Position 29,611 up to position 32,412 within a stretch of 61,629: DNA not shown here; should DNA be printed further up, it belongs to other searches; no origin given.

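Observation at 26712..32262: Convergent pair of intronless phosphofructokinase genes sharing a ~135-bp near-identical tract (gene conversion signature)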

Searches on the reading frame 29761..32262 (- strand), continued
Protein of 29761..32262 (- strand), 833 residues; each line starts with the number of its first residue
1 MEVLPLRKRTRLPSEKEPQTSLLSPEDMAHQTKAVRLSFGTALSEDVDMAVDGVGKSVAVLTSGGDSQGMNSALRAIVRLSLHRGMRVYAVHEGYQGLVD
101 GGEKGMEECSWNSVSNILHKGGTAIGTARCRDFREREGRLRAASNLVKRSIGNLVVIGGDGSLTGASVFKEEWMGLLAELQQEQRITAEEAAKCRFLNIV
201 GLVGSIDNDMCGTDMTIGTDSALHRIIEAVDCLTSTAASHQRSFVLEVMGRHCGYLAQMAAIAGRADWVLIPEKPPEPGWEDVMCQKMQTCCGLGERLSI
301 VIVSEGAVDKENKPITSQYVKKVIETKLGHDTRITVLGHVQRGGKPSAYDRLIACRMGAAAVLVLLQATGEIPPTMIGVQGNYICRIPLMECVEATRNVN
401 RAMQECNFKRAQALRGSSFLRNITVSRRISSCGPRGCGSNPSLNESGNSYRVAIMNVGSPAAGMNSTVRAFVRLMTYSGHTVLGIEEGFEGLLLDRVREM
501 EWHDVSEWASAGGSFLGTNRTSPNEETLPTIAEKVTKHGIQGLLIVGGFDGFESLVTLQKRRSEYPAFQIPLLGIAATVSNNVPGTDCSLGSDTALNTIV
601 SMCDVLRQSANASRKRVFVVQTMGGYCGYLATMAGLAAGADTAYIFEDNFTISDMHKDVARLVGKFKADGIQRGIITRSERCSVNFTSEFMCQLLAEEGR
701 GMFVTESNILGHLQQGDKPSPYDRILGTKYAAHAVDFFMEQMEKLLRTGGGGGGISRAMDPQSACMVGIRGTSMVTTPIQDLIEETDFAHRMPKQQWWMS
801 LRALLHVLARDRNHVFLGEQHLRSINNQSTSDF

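Call 24: find_encoding_contigs(protein=P0088, flank=10000, max_places=2)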
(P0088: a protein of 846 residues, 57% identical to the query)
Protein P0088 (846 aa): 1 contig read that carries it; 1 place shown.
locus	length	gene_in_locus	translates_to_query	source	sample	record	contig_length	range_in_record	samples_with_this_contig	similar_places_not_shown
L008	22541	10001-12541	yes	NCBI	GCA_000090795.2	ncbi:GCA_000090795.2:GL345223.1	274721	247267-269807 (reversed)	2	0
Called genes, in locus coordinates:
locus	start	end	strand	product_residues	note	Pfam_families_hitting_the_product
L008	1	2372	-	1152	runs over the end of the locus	PF12796:Ank_2, PF13637:Ank_4 (faint), PF00023:Ank (faint), PF13857:Ank_5 (faint), PF25390:WD40_RLD, PF00415:RCC1, PF00415:RCC1, PF00651:BTB, +1 more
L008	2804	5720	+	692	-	PF13445:zf-RING_UBOX (weak), PF00041:fn3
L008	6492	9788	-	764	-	PF00097:zf-C3HC4 (weak), PF13445:zf-RING_UBOX (weak), PF13639:zf-RING_2, PF14634:zf-RING_5 (weak), PF00041:fn3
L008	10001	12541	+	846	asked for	PF00365:PFK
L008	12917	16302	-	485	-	PF00009:GTP_EFTU, PF03144:GTP_EFTU_D2, PF09173:eIF2_C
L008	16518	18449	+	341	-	PF04968:CHORD, PF04969:CS (faint)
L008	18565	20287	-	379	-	PF10188:Oscp1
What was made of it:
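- On Retrogene (processed copy): The intronless state and the fn3/RING neighbours are shared with Amphimedon (call 24), so any retroposition predates that split and its hallmarks would have decayed.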

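Call 26: find_encoding_contigs(protein=P0025, flank=10000, max_places=1)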
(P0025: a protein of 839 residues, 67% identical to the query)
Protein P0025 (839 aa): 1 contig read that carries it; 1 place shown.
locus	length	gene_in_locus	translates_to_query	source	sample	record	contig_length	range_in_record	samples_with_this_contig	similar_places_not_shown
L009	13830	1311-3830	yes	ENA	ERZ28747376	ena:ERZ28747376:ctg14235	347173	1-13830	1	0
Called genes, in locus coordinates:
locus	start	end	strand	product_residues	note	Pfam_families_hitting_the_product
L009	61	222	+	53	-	-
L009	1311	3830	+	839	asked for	PF00365:PFK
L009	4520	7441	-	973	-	PF00365:PFK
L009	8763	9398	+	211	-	-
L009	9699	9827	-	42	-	-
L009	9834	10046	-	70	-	-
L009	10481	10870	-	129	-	-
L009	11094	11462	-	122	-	-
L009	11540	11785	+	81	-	-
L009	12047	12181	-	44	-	-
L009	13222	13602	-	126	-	PF26156:PARP4_MVP-ID (weak)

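Call 27: find_encoding_contigs(protein=P0027, flank=10000, max_places=1)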
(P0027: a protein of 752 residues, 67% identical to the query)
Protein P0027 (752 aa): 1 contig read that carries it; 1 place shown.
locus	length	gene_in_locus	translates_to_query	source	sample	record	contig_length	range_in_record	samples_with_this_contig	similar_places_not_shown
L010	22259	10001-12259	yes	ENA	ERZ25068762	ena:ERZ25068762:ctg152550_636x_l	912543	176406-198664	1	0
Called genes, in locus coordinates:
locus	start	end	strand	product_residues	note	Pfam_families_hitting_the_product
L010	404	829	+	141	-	-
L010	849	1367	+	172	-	PF10034:Dpy19 (weak)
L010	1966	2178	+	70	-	-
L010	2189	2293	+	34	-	-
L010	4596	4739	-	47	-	-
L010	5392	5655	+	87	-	-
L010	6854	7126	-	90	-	-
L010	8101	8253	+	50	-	-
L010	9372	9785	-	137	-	-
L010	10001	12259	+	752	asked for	PF00365:PFK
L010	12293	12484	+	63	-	-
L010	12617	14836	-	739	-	PF00365:PFK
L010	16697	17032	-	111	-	-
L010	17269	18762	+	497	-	PF02906:Fe_hyd_lg_C, PF02256:Fe_hyd_SSU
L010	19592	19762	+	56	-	-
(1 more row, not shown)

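Call 35: list_cluster_members(proteins=[P0001, P0041, P0046, P0054, P0075, P0095, P0016, P0072])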
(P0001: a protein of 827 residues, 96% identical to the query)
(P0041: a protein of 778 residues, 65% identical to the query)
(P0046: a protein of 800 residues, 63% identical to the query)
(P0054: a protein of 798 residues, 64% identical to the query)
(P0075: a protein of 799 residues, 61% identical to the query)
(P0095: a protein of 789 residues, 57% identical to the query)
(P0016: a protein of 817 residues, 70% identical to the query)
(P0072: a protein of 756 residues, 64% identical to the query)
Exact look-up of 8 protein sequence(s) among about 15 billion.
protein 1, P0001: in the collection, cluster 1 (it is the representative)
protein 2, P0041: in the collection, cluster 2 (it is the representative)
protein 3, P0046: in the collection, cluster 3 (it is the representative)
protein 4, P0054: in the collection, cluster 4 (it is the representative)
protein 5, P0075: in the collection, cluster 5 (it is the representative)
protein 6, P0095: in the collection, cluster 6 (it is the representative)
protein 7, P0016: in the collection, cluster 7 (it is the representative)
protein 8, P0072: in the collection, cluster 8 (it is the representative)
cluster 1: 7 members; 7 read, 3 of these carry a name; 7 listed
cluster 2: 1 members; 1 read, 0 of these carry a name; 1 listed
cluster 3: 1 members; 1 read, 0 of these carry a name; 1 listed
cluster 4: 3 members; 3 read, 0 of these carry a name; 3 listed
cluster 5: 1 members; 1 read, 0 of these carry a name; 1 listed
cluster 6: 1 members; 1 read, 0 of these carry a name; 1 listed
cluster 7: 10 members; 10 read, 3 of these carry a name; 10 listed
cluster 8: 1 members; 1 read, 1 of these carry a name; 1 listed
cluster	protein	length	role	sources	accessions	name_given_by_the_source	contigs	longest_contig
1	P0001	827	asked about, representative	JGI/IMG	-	6-phosphofructokinase 1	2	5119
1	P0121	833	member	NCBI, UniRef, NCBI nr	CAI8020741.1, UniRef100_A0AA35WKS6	ATP-dependent 6-phosphofructokinase, muscle type [Geodia barretti] | 6-phosphofructokinase n=1 Tax=Geodia barretti TaxID=519541 RepID=A0AA35WKS6_GEOBA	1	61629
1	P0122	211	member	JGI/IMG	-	6-phosphofructokinase 1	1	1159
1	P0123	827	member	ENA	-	-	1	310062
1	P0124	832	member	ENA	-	-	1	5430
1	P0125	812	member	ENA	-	-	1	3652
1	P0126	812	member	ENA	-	-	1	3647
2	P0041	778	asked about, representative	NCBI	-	-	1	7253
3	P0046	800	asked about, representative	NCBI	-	-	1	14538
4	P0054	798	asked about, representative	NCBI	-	-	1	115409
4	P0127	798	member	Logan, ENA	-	-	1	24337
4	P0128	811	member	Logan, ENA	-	-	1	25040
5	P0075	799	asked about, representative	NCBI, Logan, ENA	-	-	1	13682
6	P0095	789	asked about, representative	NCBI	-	-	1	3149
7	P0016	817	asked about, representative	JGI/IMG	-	6-phosphofructokinase 1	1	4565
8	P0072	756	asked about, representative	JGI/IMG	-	6-phosphofructokinase 1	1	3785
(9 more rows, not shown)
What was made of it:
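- On Retrogene (processed copy): The deposited protein lengths equal the ORF lengths (call 35).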

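Call 36: find_encoding_contigs(protein=P0123, flank=10000, max_places=1)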
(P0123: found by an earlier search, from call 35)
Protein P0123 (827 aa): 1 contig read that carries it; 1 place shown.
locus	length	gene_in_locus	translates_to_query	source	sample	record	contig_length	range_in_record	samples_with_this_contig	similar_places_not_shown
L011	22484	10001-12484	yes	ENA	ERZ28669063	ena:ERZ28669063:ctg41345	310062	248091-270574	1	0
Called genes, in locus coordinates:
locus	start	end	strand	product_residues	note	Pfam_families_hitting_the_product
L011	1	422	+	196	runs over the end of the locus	-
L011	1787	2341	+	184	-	-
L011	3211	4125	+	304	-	PF00097:zf-C3HC4 (weak), PF13445:zf-RING_UBOX, PF13639:zf-RING_2 (weak), PF14634:zf-RING_5 (weak)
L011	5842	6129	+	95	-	-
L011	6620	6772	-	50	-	-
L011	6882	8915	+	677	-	PF00041:fn3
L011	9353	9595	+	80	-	-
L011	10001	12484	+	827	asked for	PF00365:PFK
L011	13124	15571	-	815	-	PF00365:PFK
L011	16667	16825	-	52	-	-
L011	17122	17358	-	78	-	PF00957:Synaptobrevin (weak)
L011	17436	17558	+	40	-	-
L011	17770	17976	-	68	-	-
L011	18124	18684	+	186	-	-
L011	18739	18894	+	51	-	-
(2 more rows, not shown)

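Call 47: find_encoding_contigs(protein=P0041, flank=10000, max_places=1)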
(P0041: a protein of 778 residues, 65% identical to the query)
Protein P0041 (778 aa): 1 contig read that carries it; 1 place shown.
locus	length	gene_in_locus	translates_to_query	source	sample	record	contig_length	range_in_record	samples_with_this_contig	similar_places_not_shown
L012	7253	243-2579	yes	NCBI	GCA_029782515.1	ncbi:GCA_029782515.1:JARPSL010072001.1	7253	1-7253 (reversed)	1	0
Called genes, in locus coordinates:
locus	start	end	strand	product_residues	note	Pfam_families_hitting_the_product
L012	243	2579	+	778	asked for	PF00365:PFK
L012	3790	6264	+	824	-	PF00365:PFK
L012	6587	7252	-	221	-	?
